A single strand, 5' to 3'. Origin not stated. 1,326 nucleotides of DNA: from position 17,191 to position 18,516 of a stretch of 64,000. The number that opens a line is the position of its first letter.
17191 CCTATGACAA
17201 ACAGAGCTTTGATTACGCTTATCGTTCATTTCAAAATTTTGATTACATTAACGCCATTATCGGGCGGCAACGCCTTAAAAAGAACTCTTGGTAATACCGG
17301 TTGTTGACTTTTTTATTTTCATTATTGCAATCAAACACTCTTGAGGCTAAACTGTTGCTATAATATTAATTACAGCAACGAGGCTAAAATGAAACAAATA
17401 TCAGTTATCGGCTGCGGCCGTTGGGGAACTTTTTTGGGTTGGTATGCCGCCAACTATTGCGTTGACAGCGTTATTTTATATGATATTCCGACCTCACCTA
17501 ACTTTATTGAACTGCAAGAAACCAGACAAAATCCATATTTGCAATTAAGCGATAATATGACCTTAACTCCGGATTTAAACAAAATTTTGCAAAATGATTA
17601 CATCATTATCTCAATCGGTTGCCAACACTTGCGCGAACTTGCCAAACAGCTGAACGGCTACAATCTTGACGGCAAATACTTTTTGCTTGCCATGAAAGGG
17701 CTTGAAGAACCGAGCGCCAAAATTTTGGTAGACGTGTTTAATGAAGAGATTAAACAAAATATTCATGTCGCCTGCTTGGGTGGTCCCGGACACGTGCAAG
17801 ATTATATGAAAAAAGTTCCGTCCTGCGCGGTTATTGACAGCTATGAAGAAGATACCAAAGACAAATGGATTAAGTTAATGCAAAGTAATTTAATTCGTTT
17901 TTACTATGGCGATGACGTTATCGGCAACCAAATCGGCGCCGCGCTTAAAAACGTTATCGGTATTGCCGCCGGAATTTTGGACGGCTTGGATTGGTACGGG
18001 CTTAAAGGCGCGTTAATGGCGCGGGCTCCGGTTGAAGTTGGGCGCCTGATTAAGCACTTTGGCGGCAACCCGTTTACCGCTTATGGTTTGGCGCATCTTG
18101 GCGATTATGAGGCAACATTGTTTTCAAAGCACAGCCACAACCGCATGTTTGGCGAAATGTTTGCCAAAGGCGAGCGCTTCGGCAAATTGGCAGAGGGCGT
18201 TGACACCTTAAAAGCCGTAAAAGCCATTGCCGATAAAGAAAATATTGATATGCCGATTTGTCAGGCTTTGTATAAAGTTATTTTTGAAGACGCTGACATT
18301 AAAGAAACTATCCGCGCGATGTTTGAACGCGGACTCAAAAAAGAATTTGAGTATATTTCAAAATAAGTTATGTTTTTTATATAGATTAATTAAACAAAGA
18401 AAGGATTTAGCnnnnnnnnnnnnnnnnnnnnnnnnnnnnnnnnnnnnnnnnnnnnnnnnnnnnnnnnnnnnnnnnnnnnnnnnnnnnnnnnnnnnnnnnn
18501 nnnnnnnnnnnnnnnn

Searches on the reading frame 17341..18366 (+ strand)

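Call 9: search_protein_families(library=pfam, proteins=[window:17341-18366:+], max_evalue=0.00001)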
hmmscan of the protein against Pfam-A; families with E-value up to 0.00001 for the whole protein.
window:17341-18366:+ (341 aa): 3 families
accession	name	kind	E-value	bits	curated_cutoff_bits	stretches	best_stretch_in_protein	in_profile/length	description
PF07479.19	NAD_Gly3P_dh_C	-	4.3e-37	127.9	25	1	192-324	1-141/142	NAD-dependent glycerol-3-phosphate dehydrogenase C-terminus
PF01210.29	NAD_Gly3P_dh_N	-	1.2e-18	68.1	23.1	1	19-171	1-156/158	NAD-dependent glycerol-3-phosphate dehydrogenase N-terminus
PF20618.3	GPD_NAD_C_bact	-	1.9e-09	38.4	27.6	1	252-309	2-65/66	Bacterial GPD, NAD-dependent C-terminal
